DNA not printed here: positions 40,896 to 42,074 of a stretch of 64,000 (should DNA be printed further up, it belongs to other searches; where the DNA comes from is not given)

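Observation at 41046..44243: Low-GC segment beside tRNA-Ser: cytidine-deaminase-fold protein with a long N-terminal extension, operonic with a 420 aa unknown and followed by an AT-rich membrane protein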

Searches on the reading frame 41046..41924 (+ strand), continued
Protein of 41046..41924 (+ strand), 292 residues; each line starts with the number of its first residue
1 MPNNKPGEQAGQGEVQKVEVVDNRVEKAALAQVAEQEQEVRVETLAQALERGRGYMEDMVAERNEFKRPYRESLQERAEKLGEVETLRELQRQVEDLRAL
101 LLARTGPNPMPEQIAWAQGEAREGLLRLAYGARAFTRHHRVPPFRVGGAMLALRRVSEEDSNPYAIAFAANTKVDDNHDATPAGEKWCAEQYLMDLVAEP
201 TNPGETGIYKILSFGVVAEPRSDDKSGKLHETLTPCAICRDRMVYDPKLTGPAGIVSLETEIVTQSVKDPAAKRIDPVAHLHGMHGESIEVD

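Call 36: predict_structure(alignment_id=A5)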
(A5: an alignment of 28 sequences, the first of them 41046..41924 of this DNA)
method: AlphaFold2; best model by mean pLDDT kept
length: 292 residues; sequences in the alignment: 28
mean_pLDDT: 86.6   pTM: 0.81
mean pLDDT of the five models: 86.6, 86.1, 85.3, 84.8, 84.8
residues with pLDDT >= 90: 204; 70-90: 40; 50-70: 9; < 50: 39
segments of 3 or more residues with pLDDT < 50: 1-23, 25-37, 290-292
pLDDT, mean of each block of 10 residues (from residue 1): 44 44 48 49 73 91 94 96 98 98 97 98 99 97 95 93 97 96 96 96 89 97 85 93 95 92 97 96 77 36
secondary structure, 60 per line:
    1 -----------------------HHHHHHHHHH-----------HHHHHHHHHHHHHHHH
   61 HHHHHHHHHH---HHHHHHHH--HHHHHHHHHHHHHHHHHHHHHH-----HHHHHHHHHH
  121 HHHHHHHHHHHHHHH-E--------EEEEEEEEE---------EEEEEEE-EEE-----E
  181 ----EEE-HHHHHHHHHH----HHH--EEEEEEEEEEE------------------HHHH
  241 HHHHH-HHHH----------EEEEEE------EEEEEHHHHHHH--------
elements in order: H24-33 H45-70 H74-81 H84-105 H111-135 E146-154 E164-170 E172-174 E185-187 H189-198 E208-218 H237-245 H247-250 E261-266 E273-277 H278-284
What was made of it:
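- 41046..41924 (+): ORF1, 292 aa. Divergent zinc deaminase of the homotetrameric cytidine-deaminase type. Lineage-conserved, stand-alone core gene. AlphaFold2 pLDDT 86.6 (call 36).
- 41046..41177 (+): ORF1 residues 1-44: poorly conserved, charged N-terminal tail, predicted disordered. pLDDT below 50 for residues 1-23 and 25-37 (call 36).
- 41178..41360 (+): ORF1 residues 45-105: helical extension (three helices) with no counterpart in canonical Cdd. Conserved across the family from about residue 68. Helices 45-70, 74-81 and 84-105 with pLDDT above 90 (call 36).
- On Cytidine/deoxycytidylate deaminase superfamily (PF00383), homotetrameric Cdd type: AlphaFold2 model pLDDT 86.6 (call 36).
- Checked: Residues 45-105 form confident helices (call 36).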

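Call 40: fold_search(model_id=the predicted structure, library=pdb)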
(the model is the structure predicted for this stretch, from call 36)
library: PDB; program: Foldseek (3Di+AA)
matches with E <= 10: 68; with E <= 0.001: 19
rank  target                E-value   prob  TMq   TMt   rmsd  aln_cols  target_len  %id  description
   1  1r5t_D                8.9e-06  1.00  0.35  0.71   5.1       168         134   15  The Crystal Structure of Cytidine Deaminase CDD1, an Orphan C to U editase from Yeast (released 2004-05-25)
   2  2d30_A                1.3e-05  1.00  0.34  0.77   3.6       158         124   16  Crystal Structure of Cytidine Deaminase Cdd-2 (BA4525) from Bacillus Anthracis at 2.40A Resolution (released 2006-09-19)
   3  1zab_C                3.9e-05  1.00  0.35  0.70   4.3       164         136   13  Crystal Structure of Mouse Cytidine Deaminase Complexed with 3-Deazauridine (released 2006-04-11)
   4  2fr6_B                4.1e-05  1.00  0.35  0.72   4.4       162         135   15  Crystal Structure of Mouse Cytidine Deaminase Complexed with Cytidine (released 2006-07-11)
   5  2fr5_B                5.0e-05  1.00  0.34  0.69   4.5       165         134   13  Crystal Structure of Mouse Cytidine Deaminase Complexed with Tetrahydrouridine (released 2006-07-11)
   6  3dmo_B                5.3e-05  1.00  0.34  0.73   4.5       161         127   19  1.6 A crystal structure of cytidine deaminase from Burkholderia pseudomallei (released 2008-07-15)
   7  1zab_B                6.3e-05  1.00  0.35  0.73   4.2       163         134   13  Crystal Structure of Mouse Cytidine Deaminase Complexed with 3-Deazauridine (released 2006-04-11)
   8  8x6y_A                7.1e-05  1.00  0.33  0.70   4.3       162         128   14  Crystal structure of EfCDA (released 2024-11-27)
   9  1ux0_A                8.0e-05  1.00  0.33  0.69   4.4       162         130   18  Bacillus subtilis cytidine deaminase with an Arg56 - Gln substitution (released 2004-05-20)
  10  2fr6_C                9.5e-05  1.00  0.35  0.72   4.2       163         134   13  Crystal Structure of Mouse Cytidine Deaminase Complexed with Cytidine (released 2006-07-11)
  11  1jtk_A                9.5e-05  1.00  0.33  0.68   4.5       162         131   17  Crystal structure of cytidine deaminase from Bacillus subtilis in complex with the inhibitor tetrahydrodeoxyuridine (released 2002-04-10)
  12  1zab_A                1.2e-04  1.00  0.36  0.72   3.8       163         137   13  Crystal Structure of Mouse Cytidine Deaminase Complexed with 3-Deazauridine (released 2006-04-11)
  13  1ux1_A                1.2e-04  1.00  0.34  0.70   4.3       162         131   16  Bacillus subtilis cytidine deaminase with a Cys53His and an Arg56Gln substitution (released 2004-05-20)
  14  8x6u_A                1.2e-04  1.00  0.35  0.71   4.1       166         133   14  Crystal structure of EfCDA in complex with dFdU (released 2024-11-27)
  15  1uwz_A                1.2e-04  1.00  0.33  0.69   4.4       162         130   17  Bacillus subtilis cytidine deaminase with an Arg56 - Ala substitution (released 2004-05-20)
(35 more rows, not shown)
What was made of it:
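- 41046..41924 (+): Top 19 Foldseek PDB hits are all tetrameric CDAs (call 40).
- On Cytidine/deoxycytidylate deaminase superfamily (PF00383), homotetrameric Cdd type: The 19 Foldseek PDB hits at E<=1e-3 are all tetrameric CDAs, probability 1.00, target-normalised TM 0.68-0.77 (call 40).
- Closest known: Homotetrameric cytidine deaminase. Same: The fold (target-normalised TM about 0.7, call 40).
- Checked: An AlphaFold2 model (pLDDT 86.6, call 36) has homotetrameric CDAs as all of its top 19 Foldseek PDB hits (probability 1.00, target-normalised TM 0.68-0.77, call 40).
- APOBEC, ADAR and CDADC1 matches are non-significant (call 40).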

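Call 48: search_protein_families(library=pfam, alignment_id=A5, max_evalue=0.01)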
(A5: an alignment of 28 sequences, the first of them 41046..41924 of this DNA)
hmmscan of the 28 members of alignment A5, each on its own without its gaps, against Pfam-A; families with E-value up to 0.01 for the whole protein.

A. member 1, window:41046-41924:+ (292 aa): 0 families

B. families by the number of members that match (of 28 scanned): 2 families
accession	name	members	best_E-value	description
PF00383.29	dCMP_cyt_deam_1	18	4e-07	Cytidine and deoxycytidylate deaminase zinc-binding region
PF02700.19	PurS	1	0.0053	Phosphoribosylformylglycinamidine (FGAM) synthase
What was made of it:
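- On Cytidine/deoxycytidylate deaminase superfamily (PF00383), homotetrameric Cdd type: Membership is transitive only: 18 of 28 relatives hit PF00383, best E=4e-7 (call 48).
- Checked: 18 of 28 family members hit PF00383 (call 48).
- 18 of 28 members hit PF00383 (call 48).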

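Call 52: search_protein_families(library=phrogs, proteins=[window:41046-41924:+], max_evalue=0.01)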
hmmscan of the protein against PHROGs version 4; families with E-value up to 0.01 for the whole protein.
window:41046-41924:+ (292 aa): 0 families

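Call 82: find_encoding_contigs(protein=P0013, flank=5000, max_places=1)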
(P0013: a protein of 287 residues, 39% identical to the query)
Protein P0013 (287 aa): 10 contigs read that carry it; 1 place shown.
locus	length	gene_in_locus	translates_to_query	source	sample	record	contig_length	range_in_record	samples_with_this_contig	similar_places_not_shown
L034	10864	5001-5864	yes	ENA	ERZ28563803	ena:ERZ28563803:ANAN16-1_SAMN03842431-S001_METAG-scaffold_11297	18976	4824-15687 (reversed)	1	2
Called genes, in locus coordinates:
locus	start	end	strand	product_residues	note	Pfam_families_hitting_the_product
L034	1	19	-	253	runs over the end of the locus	PF00005:ABC_tran, PF13304:AAA_21 (faint)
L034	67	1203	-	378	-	PF06849:DUF1246, PF06973:DUF1297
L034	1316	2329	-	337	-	PF06849:DUF1246, PF06973:DUF1297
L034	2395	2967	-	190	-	PF02142:MGS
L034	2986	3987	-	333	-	PF00512:HisKA, PF02518:HATPase_c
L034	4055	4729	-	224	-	PF00072:Response_reg, PF00486:Trans_reg_C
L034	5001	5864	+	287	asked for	-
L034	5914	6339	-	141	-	PF08570:DUF1761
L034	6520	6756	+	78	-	PF04070:DUF378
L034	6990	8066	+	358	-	-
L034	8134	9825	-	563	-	PF01590:GAF, PF13185:GAF_2, PF00512:HisKA, PF02518:HATPase_c, PF00072:Response_reg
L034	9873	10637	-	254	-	PF02673:BacA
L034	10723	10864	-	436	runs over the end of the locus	PF00128:Alpha-amylase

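Call 83: find_encoding_contigs(protein=P0020, flank=5000, max_places=1)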
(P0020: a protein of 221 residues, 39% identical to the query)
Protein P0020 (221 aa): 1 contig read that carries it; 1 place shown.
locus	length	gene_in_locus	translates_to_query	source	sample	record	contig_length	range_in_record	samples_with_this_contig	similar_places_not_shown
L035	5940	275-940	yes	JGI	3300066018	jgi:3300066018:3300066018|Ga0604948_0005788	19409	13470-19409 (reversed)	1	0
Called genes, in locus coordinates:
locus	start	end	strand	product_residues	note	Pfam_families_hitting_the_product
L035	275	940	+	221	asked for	-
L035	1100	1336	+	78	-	PF04070:DUF378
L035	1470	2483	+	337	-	PF01828:Peptidase_A4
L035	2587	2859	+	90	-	PF09851:SHOCT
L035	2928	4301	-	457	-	PF00128:Alpha-amylase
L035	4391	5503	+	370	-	-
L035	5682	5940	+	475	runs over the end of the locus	PF03951:Gln-synt_N, PF00120:Gln-synt_C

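Call 84: find_encoding_contigs(protein=P0027, flank=5000, max_places=1)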
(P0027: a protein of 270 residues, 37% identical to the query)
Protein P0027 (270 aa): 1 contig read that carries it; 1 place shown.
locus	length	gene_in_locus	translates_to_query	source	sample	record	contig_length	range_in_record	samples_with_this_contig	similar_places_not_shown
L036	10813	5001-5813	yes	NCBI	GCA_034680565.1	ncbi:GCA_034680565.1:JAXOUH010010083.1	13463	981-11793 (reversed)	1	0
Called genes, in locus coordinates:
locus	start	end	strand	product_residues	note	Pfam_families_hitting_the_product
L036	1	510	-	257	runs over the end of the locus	PF00005:ABC_tran, PF13304:AAA_21 (faint)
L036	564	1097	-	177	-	PF09351:DUF1993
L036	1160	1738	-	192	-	PF02142:MGS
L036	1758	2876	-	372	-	PF00512:HisKA, PF02518:HATPase_c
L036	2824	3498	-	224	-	PF00072:Response_reg, PF21695:GlnR_1st (faint), PF00486:Trans_reg_C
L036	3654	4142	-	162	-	-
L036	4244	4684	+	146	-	PF01467:CTP_transf_like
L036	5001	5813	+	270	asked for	-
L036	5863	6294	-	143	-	PF08570:DUF1761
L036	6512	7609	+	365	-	-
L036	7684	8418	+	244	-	PF01734:Patatin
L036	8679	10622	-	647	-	PF01590:GAF, PF13185:GAF_2, PF00512:HisKA, PF02518:HATPase_c, PF00072:Response_reg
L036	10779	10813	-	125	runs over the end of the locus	PF00903:Glyoxalase (weak)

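Call 85: find_encoding_contigs(protein=P0007, flank=5000, max_places=1)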
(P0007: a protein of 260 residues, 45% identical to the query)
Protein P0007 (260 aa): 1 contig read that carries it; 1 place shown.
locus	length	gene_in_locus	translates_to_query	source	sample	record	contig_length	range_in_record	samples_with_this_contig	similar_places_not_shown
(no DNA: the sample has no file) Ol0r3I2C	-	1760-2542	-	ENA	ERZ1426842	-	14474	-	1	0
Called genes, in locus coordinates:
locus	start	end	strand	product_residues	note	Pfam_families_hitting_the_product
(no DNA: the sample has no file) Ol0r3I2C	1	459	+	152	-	?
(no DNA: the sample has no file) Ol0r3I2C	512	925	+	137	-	-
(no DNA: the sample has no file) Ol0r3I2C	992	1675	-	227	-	PF14023:Bestrophin-like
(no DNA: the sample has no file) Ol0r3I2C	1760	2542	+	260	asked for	-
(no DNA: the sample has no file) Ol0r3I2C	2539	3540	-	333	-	PF02615:Ldh_2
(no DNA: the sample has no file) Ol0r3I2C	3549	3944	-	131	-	PF00293:NUDIX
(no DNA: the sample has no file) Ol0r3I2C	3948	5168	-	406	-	PF01266:DAO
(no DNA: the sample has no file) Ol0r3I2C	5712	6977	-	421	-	PF04932:Wzy_C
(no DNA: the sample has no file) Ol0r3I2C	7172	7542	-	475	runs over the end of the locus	PF01943:Polysacc_synt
